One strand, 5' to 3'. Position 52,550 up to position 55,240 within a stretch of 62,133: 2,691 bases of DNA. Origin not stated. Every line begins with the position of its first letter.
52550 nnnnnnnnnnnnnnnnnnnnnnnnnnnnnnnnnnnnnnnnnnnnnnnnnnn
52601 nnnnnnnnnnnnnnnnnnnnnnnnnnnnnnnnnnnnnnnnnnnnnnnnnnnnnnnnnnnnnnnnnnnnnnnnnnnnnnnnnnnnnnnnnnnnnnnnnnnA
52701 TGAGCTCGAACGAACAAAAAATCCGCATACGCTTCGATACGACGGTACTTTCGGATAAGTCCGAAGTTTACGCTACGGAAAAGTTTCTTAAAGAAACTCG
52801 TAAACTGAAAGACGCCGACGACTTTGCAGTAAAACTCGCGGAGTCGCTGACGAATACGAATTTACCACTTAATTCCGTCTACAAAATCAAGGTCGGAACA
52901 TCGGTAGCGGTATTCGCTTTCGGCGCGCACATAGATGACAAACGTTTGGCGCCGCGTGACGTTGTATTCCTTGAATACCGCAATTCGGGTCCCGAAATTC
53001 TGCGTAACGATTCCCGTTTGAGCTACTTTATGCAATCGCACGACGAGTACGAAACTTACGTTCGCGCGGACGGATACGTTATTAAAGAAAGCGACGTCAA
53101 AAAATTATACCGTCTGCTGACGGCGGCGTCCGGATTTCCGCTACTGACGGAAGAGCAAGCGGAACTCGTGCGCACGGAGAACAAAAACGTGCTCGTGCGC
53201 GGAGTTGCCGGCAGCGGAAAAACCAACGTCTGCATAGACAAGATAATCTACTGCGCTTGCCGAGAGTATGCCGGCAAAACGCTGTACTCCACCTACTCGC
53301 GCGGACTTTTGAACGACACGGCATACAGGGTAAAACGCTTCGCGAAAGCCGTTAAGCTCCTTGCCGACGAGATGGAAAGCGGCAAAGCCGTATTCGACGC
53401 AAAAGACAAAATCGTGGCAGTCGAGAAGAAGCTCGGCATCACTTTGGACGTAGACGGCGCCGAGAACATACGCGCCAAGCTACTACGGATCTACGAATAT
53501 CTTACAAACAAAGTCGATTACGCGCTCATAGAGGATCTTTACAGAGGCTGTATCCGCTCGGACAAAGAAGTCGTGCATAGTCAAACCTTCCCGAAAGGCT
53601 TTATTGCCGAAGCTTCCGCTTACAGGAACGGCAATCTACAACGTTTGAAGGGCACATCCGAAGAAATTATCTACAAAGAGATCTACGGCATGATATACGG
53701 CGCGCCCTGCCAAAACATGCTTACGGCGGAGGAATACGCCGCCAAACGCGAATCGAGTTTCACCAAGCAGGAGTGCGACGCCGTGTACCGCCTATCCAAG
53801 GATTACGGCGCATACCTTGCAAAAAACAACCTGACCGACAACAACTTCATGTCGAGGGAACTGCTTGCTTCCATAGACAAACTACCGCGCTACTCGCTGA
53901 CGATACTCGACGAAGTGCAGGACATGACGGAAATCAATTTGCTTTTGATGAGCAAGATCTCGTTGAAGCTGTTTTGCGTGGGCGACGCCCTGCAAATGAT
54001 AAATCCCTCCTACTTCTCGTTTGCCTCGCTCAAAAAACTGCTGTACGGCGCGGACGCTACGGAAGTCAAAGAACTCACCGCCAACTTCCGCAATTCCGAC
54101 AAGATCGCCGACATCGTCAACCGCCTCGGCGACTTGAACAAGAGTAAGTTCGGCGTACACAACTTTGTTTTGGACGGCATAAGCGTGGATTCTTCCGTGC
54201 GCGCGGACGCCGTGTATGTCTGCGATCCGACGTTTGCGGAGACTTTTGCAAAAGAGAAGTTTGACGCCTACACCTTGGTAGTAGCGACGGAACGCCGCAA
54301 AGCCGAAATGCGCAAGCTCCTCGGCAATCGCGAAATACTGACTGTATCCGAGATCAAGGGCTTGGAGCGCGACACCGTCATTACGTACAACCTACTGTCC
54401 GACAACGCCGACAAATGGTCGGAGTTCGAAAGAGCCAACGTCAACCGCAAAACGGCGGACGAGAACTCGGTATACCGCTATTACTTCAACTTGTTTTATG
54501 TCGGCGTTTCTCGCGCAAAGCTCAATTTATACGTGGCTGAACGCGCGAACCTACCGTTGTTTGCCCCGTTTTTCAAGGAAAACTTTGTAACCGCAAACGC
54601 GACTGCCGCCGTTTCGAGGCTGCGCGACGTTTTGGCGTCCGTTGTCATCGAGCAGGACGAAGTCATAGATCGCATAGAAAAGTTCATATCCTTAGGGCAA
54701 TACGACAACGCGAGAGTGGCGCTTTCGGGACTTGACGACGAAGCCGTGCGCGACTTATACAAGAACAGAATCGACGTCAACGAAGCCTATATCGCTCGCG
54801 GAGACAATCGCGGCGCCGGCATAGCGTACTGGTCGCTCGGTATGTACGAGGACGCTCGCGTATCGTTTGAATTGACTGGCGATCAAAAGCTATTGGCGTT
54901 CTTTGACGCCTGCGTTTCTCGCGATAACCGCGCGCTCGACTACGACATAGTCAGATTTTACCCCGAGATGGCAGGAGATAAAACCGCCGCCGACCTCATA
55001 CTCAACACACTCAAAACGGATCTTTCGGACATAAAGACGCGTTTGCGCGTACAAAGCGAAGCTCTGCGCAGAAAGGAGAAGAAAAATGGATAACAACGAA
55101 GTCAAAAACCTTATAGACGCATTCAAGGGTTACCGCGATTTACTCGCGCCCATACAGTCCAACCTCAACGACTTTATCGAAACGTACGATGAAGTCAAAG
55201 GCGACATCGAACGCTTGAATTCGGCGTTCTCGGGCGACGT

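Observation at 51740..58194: Five fully translationally coupled genes with no precedent I can name: RF-like / SF1 helicase / coiled-coil / GLUG membrane protein / 2-TM peptide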

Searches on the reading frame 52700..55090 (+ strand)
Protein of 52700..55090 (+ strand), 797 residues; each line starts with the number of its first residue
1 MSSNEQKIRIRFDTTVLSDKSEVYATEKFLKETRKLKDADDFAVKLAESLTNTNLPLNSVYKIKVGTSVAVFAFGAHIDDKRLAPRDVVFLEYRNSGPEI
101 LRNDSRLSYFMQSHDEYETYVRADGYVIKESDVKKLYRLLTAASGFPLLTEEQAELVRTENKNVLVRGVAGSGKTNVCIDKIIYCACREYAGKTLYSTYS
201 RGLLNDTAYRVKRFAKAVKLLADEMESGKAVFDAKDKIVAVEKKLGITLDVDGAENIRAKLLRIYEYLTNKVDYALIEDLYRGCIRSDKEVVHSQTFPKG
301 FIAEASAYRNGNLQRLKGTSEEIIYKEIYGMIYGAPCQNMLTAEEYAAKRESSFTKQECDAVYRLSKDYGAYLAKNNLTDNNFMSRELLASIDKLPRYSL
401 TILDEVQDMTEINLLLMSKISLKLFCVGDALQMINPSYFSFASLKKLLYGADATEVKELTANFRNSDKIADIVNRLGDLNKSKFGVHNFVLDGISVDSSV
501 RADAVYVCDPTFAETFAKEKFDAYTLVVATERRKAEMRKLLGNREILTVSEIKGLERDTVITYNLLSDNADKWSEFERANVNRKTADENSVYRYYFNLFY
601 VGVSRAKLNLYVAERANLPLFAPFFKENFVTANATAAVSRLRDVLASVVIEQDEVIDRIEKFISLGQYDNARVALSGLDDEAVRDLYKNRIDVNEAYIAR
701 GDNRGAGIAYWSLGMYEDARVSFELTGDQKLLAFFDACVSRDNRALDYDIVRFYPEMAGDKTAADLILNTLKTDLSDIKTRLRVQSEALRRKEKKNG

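Call 4: search_protein_families(library=pfam, proteins=[window:52700-55090:+], max_evalue=0.01)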
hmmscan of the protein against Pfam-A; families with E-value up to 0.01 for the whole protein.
window:52700-55090:+ (797 aa): 6 families
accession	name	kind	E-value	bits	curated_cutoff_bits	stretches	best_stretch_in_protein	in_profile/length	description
PF00580.27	UvrD-helicase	-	7.6e-09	36.1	23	1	149-434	1-252/271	UvrD/REP helicase N-terminal domain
PF01443.25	Viral_helicase1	-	4.2e-07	30.5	21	1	379-563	43-196/228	Viral superfamily 1 RNA helicase core domain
PF13245.12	AAA_19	-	4.1e-05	24.2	25.1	0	393-434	87-130/134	AAA domain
PF13538.12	UvrD_C_2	-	6.2e-05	23.2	27.4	0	593-612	32-51/52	UvrD-like helicase C-terminal domain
PF13361.12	UvrD_C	-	0.0003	20.8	25.6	1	544-613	287-346/350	UvrD-like helicase C-terminal domain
PF00270.35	DEAD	-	0.00037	20.7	26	1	159-225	10-79/167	DEAD/DEAH box helicase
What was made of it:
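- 52700..55093 (+): g2: UvrD/PcrA-like SF1 ATPase/helicase (797 aa). Private alpha/beta N-domain (1-148), motor core (150-615) with a long helical insertion and a small 2B region, and a helical-repeat C-terminal domain (619-796). Pfam UvrD-helicase 36 bits against a cut-off of 23 (call 4).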

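Call 5: search_protein_families(library=ncbifam, proteins=[window:52700-55090:+], max_evalue=0.1)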
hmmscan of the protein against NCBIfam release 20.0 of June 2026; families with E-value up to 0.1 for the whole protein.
window:52700-55090:+ (797 aa): 7 families
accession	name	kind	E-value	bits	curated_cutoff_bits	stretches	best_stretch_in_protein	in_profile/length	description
NF008743.0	PRK11773.1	equivalog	4.7e-05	21.9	965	1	149-191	10-52/720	DNA helicase II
TIGR02785.1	addA_Gpos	equivalog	4.7e-05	21.4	707.65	1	150-184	3-37/1234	helicase-exonuclease AddAB subunit AddA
NF041464.1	HelD_BACSU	equivalog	8.9e-05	20.6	419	1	151-186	215-251/779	RNA polymerase recycling motor HelD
TIGR01075.1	uvrD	equivalog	0.00077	17.9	1144.45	0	149-188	5-44/715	DNA helicase II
NF008276.0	PRK11054.1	equivalog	0.0022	16.6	543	0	149-190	197-238/684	DNA helicase IV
TIGR01074.1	rep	equivalog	0.016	13.5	951.45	1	150-186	3-39/668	DNA helicase Rep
NF004066.1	PRK05580.1-3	equivalog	0.049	11.9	813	1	145-182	249-292/788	primosomal protein N'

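Call 6: search_protein_families(library=padloc, proteins=[window:52700-55090:+], max_evalue=0.1)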
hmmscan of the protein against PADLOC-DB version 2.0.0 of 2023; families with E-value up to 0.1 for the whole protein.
window:52700-55090:+ (797 aa): 28 families (the best 25 are shown)
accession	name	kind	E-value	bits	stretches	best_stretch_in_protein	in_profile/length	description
PDLC00127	GajB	-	2.5e-16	57.3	3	546-612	508-564/594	UrvD helicase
PDLC00107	GajB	-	3.9e-14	50.2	2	519-614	455-556/587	UrvD helicase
PDLC00123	GajB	-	4.8e-13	46.6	3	397-480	176-262/540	UrvD helicase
PDLC00122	GajB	-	1.5e-10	38.6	2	397-478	162-248/502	UrvD helicase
PDLC00130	GajB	-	4.4e-10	36.4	2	397-476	205-289/589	UrvD helicase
PDLC00129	GajB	-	6e-10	36.3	1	372-479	205-311/594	UrvD helicase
PDLC00132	GajB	-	5.5e-09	33.2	2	149-200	4-55/625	UrvD helicase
PDLC00117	GajB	-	1.1e-08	32.1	2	396-472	217-297/604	UrvD helicase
PDLC03802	RTasHel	-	2.9e-08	31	1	397-479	192-275/675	DRT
PDLC00135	GajB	-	8.1e-08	29.6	1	540-615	509-580/603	UrvD helicase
PDLC02372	Nhi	-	3.2e-07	27.4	1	382-617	250-458/470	-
PDLC00109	GajB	-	7.5e-07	25.9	2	397-481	175-259/647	UrvD helicase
PDLC00148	GajB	-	9.5e-07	26.1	1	397-609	149-348/369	UrvD helicase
PDLC00138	GajB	-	1.4e-06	25.3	1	397-478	220-305/581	UrvD helicase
PDLC00106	GajB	-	1.4e-06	25.1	1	367-482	181-293/577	UrvD helicase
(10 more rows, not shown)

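Call 21: find_homologous_proteins(query=window:52700-55090:+, max_evalue=0.00001)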
Query window:52700-55090:+ (797 aa): 846 proteins with E <= 0.00001 among 8000 candidates; the best 120 are listed.
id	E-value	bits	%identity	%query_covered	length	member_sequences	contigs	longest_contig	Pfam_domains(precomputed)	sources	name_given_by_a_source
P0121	0.0e+0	1746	100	100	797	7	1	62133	PF01443.25,PF00580.28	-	-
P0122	0.0e+0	1254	73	100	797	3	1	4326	PF01443.25,PF00580.28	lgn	-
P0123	0.0e+0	1248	72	100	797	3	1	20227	PF01443.25,PF00580.28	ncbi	-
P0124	0.0e+0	1231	72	100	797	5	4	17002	PF01443.25,PF13245.13,PF00580.28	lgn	-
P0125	2.1e-244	831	51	100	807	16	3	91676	PF13538.13,PF01443.25,PF13361.13,PF13245.13,PF00580.28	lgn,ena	-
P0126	6.0e-242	823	52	100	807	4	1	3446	PF13538.13,PF01443.25,PF13361.13,PF13245.13,PF00580.28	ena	-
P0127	8.0e-241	820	50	100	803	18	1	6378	PF13538.13,PF01443.25,PF13361.13,PF00580.28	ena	-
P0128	1.6e-237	809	51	100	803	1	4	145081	PF13538.13,PF01443.25,PF13361.13,PF00580.28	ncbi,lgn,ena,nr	ncbi:MAG: ATP-binding domain-containing protein [Clostridia bacterium]|nr:ATP-binding domain-contain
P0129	2.2e-234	798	50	100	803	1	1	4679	PF13538.13,PF01443.25,PF13245.13,PF00580.28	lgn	-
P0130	2.9e-234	798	50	100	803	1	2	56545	PF13538.13,PF01443.25,PF13245.13,PF00580.28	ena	-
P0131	7.7e-234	796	51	98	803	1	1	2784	PF13538.13,PF01443.25,PF13245.13,PF00580.28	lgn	-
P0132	2.5e-233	795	50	100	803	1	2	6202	PF13538.13,PF01443.25,PF13245.13,PF00580.28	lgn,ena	-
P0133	6.9e-233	793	50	100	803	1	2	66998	PF13538.13,PF01443.25,PF13245.13,PF00580.28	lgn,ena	-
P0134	1.6e-232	792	50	100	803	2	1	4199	PF13538.13,PF01443.25,PF13245.13,PF00580.28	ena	-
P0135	8.8e-232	790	50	100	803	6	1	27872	PF13538.13,PF01443.25,PF13245.13,PF00580.28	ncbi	-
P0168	8.2e-206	704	46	100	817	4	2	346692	PF13538.13,PF01443.25,PF00580.28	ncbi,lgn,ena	-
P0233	1.7e-192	660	43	99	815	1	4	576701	PF01443.25,PF13245.13,PF00580.28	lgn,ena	-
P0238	4.5e-192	658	45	99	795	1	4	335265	PF13538.13,PF01443.25,PF13361.13,PF13245.13,PF00580.28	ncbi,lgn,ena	-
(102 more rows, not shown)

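Call 22: find_encoding_contigs(protein=P0233, flank=8000, max_places=1)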
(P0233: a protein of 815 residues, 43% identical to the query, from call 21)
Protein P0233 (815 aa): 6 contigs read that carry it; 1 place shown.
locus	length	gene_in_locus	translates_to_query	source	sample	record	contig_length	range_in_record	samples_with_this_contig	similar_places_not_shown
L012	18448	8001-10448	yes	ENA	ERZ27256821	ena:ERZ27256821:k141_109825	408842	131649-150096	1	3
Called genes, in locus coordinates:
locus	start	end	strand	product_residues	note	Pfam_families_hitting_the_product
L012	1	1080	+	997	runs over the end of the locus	PF00480:ROK (faint), PF01869:BcrAD_BadFG, PF09989:DUF2229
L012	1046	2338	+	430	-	PF09989:DUF2229 (faint)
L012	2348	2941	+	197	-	PF13328:HD_4, PF01966:HD (weak)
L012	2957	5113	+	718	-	PF01966:HD (weak), PF13328:HD_4, PF04607:RelA_SpoT, PF02824:TGS, PF19296:RelA_AH, PF28438:RelA_RIS, PF13291:ACT_4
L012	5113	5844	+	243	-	PF08713:DNA_alkylation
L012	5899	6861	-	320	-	PF01210:NAD_Gly3P_dh_N, PF07479:NAD_Gly3P_dh_C, PF20618:GPD_NAD_C_bact (faint)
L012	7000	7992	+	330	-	PF03462:PCRF (weak), PF00472:RF-1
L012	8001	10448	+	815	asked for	PF00580:UvrD-helicase, PF01443:Viral_helicase1 (faint), PF13245:AAA_19 (faint)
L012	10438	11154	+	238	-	-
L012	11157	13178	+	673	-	-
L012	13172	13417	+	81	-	-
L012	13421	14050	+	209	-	PF13419:HAD_2 (weak)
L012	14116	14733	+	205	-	PF12710:HAD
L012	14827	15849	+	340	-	PF00294:PfkB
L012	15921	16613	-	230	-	PF01712:dNK (weak), PF02223:Thymidylate_kin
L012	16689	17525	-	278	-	PF04748:Polysacc_deac_2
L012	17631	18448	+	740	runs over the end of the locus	PF23139:OB_YrrC, PF14490:HHH_RecD2, PF05970:PIF1 (weak), PF13086:AAA_11 (weak), PF13604:AAA_30, PF13245:AAA_19, PF18335:SH3_13, PF13538:UvrD_C_2, +3 more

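Call 23: find_encoding_contigs(protein=P0238, flank=8000, max_places=1)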
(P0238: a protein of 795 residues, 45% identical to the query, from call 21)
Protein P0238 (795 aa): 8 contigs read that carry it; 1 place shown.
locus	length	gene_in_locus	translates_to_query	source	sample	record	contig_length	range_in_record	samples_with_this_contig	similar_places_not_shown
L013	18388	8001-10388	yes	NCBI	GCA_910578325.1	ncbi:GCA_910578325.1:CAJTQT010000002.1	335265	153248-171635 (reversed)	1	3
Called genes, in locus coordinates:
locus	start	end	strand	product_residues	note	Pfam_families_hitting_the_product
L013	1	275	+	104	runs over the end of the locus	PF06949:DUF1292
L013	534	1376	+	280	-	PF00318:Ribosomal_S2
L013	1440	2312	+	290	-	PF25025:EF-Ts_N (faint), PF00889:EF_TS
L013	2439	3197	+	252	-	PF00696:AA_kinase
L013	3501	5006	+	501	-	PF00478:IMPDH, PF00571:CBS (faint)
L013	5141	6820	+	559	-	PF01268:FTHFS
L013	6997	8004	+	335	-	PF00472:RF-1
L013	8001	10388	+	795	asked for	PF00580:UvrD-helicase, PF01443:Viral_helicase1 (faint), PF13245:AAA_19 (faint), PF13538:UvrD_C_2 (faint), PF13361:UvrD_C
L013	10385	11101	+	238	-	-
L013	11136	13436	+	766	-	-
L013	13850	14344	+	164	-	PF00731:AIRC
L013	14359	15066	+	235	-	PF01259:SAICAR_synt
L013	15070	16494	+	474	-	PF13537:GATase_7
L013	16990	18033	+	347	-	PF00586:AIRS, PF02769:AIRS_C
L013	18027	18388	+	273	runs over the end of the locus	PF01226:Form_Nir_trans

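Call 24: find_encoding_contigs(protein=P0168, flank=8000, max_places=1)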
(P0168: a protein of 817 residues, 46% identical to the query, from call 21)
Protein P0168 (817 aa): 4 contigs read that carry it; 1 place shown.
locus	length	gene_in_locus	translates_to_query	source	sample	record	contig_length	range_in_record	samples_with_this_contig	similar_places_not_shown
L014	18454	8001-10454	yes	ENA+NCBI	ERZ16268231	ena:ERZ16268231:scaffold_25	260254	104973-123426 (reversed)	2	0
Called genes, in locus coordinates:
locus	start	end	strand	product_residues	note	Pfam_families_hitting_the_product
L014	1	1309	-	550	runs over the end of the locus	PF07690:MFS_1 (weak), PF13347:MFS_2, PF07690:MFS_1, PF13347:MFS_2, PF00083:Sugar_tr, PF07690:MFS_1 (weak)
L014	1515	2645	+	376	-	PF00753:Lactamase_B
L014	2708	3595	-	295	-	PF13306:LRR_5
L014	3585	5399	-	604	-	PF13347:MFS_2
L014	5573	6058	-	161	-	PF01451:LMWPc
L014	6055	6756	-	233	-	PF00106:adh_short, PF01370:Epimerase, PF08659:KR, PF13460:NAD_binding_10, PF13561:adh_short_C2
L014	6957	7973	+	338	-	PF03462:PCRF, PF00472:RF-1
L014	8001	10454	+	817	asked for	PF00580:UvrD-helicase (faint), PF01443:Viral_helicase1 (faint), PF13538:UvrD_C_2 (faint)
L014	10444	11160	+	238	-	-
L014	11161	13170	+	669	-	-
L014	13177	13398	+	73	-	-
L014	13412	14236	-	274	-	-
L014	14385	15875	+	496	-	PF00199:Catalase, PF06628:Catalase-rel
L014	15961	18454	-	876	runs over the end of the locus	PF00270:DEAD, PF04851:ResIII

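Call 26: find_related_loci(query=A2, collection=genome_contigs, flank=7000)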
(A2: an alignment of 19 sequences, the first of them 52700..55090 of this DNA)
Query A2 (797 aa) in genome_contigs; peptide patterns used: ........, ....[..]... (x = any residue, [..] = any of these).
243 stretches matched a pattern; 206 encode a relative of the query (tblastn E <= 1e-3); the best 80 are kept; 80 distinct loci.
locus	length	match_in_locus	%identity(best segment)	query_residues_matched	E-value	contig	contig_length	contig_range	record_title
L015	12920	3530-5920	72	1-797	0e+0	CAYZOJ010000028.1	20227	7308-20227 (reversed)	MAG TPA_asm: uncultured Christensenellaceae bacterium isolate SRP225648_co1_589 genome assembly, contig: NODE_6404_lengt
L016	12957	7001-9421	51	1-797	0e+0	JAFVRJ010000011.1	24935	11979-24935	MAG: Clostridia bacterium isolate RGIG5325 Sheep_Colon-2__c421648, whole genome shotgun sequence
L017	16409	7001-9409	51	1-795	0e+0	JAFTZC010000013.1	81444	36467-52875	MAG: Clostridia bacterium isolate RGIG4281 Roe_deer_Colon.Co__c340706, whole genome shotgun sequence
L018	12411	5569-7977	51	1-795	0e+0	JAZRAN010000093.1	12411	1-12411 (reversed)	MAG: Candidatus Stercoripulliclostridium sp. isolate T1900045141_TC20190135.MAGScoT_cleanbin_000010 SGB_4919_k141_349592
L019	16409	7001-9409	50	1-795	0e+0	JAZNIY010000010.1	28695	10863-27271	MAG: Candidatus Stercoripulliclostridium sp. isolate T1900044682_TS20190148.MAGScoT_cleanbin_000015 SGB_1698_k141_294075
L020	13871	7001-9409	50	1-795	0e+0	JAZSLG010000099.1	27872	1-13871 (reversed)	MAG: Candidatus Stercoripulliclostridium sp. isolate T1900044558_TS20190024.MAGScoT_cleanbin_000033 SGB_336_k141_2533739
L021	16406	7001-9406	50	1-792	0e+0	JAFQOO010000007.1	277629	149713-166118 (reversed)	MAG: Clostridia bacterium isolate RGIG2008 Goat_Colon-1__c302, whole genome shotgun sequence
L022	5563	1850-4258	50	1-795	0e+0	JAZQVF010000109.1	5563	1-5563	MAG: Candidatus Stercoripulliclostridium sp. isolate T1900045171_TC20190165.MAGScoT_cleanbin_000006 SGB_5191_k141_882592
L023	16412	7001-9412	47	1-796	0e+0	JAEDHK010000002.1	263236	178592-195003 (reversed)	MAG: Clostridia bacterium isolate MAG134 NODE_8_length_263236_cov_14.156026, whole genome shotgun sequence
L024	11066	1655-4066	47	1-796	0e+0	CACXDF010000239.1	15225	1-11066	MAG: uncultured Clostridiales bacterium isolate RUG11154 genome assembly, contig: RUG11154_asm_239, whole genome shotgun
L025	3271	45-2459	48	12-797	0e+0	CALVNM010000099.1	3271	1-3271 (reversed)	MAG: uncultured Clostridia bacterium isolate BRZ_GG__bin59 genome assembly, contig: BRZ_GG__NODE_44201_length_3271_cov_5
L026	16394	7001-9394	46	9-795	0e+0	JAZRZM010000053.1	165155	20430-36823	MAG: Clostridia bacterium isolate T1900044948_TA20190001.MAGScoT_cleanbin_000020 SGB_3506_k141_730295, whole genome shot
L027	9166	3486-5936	46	1-797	0e+0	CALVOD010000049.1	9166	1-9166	MAG: uncultured Clostridia bacterium isolate BRZ_AB__bin25 genome assembly, contig: BRZ_AB__NODE_7404_length_9166_cov_12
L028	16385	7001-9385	46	8-794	0e+0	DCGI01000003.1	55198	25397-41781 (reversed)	MAG TPA_asm: Christensenella sp. UBA1782 UBA1782_contig_54637, whole genome shotgun sequence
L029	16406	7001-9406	44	6-797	0e+0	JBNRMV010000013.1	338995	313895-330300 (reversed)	MAG: Christensenellales bacterium isolate UACH.msa k127_580848, whole genome shotgun sequence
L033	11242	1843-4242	46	5-791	0e+0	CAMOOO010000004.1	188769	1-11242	MAG: uncultured Clostridia bacterium isolate SRR873608_bin.182_metaWRAP_v1.3_MAG genome assembly, contig: NODE_69_length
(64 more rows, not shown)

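Call 34: search_solved_structures(query=A2, max_evalue=0.01)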
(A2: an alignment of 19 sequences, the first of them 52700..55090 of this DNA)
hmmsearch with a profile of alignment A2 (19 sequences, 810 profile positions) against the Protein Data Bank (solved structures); distinct sequences matched with E-value up to 0.01: 11.
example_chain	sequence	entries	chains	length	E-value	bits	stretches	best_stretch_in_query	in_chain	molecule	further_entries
2pjr_A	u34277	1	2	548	1.7e-11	46.1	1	340-495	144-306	PROTEIN (HELICASE PCRA)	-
1pjr_A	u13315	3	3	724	2e-11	45.8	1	340-495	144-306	PCRA | ATP-DEPENDENT HELICASE PCRA | HELICASE PCRA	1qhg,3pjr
3lfu_A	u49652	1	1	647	3.1e-07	32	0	155-193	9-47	DNA helicase II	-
2is1_A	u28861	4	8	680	3.6e-07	31.7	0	155-193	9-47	DNA helicase II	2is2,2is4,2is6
6wvk_H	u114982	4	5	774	1.7e-06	29.5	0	154-195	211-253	DNA helicase IV | DNA helicase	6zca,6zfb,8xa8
1qhh_B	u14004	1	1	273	8.6e-06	27.2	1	373-495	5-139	PROTEIN (PCRA (SUBUNIT))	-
4c2u_A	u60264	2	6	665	7.8e-05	24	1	414-495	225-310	DNA HELICASE II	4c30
9dci_A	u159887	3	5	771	9.7e-05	23.7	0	156-218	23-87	ATP-dependent DNA helicase UvrD1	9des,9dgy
4c2t_A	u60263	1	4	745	0.00012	23.5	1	414-495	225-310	DNA HELICASE II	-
1qhh_A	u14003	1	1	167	0.005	18.1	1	155-197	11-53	PROTEIN (PCRA (SUBUNIT))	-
1uaa_A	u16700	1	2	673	0.0068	17.6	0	413-502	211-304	PROTEIN (ATP-DEPENDENT DNA HELICASE REP.)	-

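Call 41: search_protein_families(library=pfam, alignment_id=A2, max_evalue=0.01)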
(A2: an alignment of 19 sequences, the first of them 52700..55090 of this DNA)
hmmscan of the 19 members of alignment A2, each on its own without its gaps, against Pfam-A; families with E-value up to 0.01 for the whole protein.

A. member 1, window:52700-55090:+ (797 aa): 6 families
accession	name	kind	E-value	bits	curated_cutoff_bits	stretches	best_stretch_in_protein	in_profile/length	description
PF00580.27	UvrD-helicase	-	7.6e-09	36.1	23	1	149-434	1-252/271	UvrD/REP helicase N-terminal domain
PF01443.25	Viral_helicase1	-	4.2e-07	30.5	21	1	379-563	43-196/228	Viral superfamily 1 RNA helicase core domain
PF13245.12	AAA_19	-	4.1e-05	24.2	25.1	0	393-434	87-130/134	AAA domain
PF13538.12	UvrD_C_2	-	6.2e-05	23.2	27.4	0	593-612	32-51/52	UvrD-like helicase C-terminal domain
PF13361.12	UvrD_C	-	0.0003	20.8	25.6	1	544-613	287-346/350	UvrD-like helicase C-terminal domain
PF00270.35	DEAD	-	0.00037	20.7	26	1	159-225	10-79/167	DEAD/DEAH box helicase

B. families by the number of members that match (of 19 scanned): 11 families
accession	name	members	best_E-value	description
PF00580.27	UvrD-helicase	19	4.7e-13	UvrD/REP helicase N-terminal domain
PF01443.25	Viral_helicase1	19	5.4e-10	Viral superfamily 1 RNA helicase core domain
PF13538.12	UvrD_C_2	19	5.6e-09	UvrD-like helicase C-terminal domain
PF13245.12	AAA_19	19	4.2e-08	AAA domain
PF00270.35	DEAD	17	1.3e-06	DEAD/DEAH box helicase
PF13361.12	UvrD_C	16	1.7e-10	UvrD-like helicase C-terminal domain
PF13604.12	AAA_30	8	0.00061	AAA domain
PF04851.21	ResIII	3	0.0063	Type III restriction enzyme, res subunit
PF09848.15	SLFN-g3_helicase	2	0.0095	Schlafen group 3, DNA/RNA helicase domain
PF13087.12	AAA_12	1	0.0033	AAA domain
PF05707.18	Zot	1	0.0077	Zonular occludens toxin (Zot)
